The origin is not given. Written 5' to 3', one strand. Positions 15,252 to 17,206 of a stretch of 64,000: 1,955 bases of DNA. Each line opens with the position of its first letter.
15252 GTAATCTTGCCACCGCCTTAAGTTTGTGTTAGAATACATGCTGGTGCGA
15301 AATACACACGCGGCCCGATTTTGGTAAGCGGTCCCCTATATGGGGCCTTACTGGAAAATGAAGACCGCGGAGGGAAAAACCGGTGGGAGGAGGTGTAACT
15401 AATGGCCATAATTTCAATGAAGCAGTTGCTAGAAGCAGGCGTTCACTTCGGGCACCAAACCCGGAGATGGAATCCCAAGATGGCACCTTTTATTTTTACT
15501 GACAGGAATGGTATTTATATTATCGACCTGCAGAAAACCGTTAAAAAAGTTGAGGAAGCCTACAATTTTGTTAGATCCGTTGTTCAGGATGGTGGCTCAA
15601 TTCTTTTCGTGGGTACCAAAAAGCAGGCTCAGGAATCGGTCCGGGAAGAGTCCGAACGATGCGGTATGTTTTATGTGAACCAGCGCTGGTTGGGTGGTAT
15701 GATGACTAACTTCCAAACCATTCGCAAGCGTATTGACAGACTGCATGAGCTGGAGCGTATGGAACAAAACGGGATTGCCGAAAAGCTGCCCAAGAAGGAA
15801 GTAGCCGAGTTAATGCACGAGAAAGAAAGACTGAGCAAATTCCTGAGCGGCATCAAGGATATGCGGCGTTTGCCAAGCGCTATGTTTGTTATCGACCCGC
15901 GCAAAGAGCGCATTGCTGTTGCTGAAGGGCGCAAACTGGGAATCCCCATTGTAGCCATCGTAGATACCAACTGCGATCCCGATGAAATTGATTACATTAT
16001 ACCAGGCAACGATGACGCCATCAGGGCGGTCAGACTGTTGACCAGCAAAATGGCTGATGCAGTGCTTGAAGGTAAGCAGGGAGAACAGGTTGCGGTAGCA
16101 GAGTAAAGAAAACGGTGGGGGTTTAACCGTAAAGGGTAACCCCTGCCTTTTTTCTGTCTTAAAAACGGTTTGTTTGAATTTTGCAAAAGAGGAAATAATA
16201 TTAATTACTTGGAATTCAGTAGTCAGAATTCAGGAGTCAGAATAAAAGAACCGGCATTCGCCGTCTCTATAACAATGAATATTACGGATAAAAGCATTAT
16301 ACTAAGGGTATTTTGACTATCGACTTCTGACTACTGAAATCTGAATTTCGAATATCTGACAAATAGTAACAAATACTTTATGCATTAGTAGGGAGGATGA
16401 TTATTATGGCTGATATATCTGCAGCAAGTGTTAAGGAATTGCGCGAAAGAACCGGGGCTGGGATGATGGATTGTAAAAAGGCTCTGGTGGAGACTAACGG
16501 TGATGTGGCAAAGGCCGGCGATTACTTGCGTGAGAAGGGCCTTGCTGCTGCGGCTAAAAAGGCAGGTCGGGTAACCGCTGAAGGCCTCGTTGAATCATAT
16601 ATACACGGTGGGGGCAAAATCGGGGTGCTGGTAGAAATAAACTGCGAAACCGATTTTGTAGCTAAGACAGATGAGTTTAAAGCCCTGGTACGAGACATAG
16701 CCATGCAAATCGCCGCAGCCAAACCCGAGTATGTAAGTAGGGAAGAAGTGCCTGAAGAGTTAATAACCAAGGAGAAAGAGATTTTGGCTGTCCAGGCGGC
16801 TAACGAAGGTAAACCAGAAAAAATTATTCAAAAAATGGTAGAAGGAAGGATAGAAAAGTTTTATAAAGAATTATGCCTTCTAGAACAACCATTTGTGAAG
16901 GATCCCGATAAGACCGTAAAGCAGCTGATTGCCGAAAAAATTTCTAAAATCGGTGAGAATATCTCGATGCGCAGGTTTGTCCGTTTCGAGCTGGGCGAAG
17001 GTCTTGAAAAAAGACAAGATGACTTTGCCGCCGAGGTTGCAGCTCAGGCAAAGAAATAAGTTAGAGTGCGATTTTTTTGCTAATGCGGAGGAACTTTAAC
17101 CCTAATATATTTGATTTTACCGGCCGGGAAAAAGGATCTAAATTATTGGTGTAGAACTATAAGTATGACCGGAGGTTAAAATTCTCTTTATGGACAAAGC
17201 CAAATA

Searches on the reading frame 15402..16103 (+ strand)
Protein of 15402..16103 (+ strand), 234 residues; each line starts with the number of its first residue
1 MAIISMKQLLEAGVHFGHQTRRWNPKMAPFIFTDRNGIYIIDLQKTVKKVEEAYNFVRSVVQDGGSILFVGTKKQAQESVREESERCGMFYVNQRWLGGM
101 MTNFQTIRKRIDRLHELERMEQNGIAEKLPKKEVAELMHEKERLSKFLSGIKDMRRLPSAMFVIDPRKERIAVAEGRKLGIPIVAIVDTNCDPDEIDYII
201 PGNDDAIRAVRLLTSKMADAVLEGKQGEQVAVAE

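Call 14: search_protein_families(library=ncbifam, proteins=[window:15402-16103:+])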
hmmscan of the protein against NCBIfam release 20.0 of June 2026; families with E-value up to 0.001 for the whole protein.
window:15402-16103:+ (234 aa): 4 families
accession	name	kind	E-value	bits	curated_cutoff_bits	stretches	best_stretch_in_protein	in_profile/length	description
TIGR01011.1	rpsB_bact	equivalog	7.8e-112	372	76.3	1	4-226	2-224/225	30S ribosomal protein S2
NF051451.1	30S_S2_sunset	exception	1.7e-98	330.2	710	1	1-225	1-226/382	30S ribosomal protein S2, sunset domain variant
NF008966.0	PRK12311.1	equivalog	5.2e-86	288.8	526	1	4-229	6-230/334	30S ribosomal protein S2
TIGR01012.1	uS2_euk_arch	equivalog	4e-24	85.2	211.5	2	4-104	4-101/196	30S ribosomal protein S2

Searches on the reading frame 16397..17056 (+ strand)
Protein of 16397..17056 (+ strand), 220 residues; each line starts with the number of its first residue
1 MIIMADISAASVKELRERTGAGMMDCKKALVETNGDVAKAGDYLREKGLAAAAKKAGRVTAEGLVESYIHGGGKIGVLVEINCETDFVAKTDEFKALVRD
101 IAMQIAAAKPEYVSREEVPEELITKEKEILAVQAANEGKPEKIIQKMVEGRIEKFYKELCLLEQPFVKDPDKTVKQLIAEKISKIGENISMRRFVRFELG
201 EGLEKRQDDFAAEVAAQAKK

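Call 14: search_protein_families(library=ncbifam, proteins=[window:16397-17056:+])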
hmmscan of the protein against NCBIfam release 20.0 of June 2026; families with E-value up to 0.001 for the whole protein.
window:16397-17056:+ (220 aa): 1 family
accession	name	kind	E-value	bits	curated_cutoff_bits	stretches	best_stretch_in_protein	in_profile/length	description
TIGR00116.1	tsf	equivalog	7.5e-79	264.9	104.05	2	97-220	176-293/293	translation elongation factor Ts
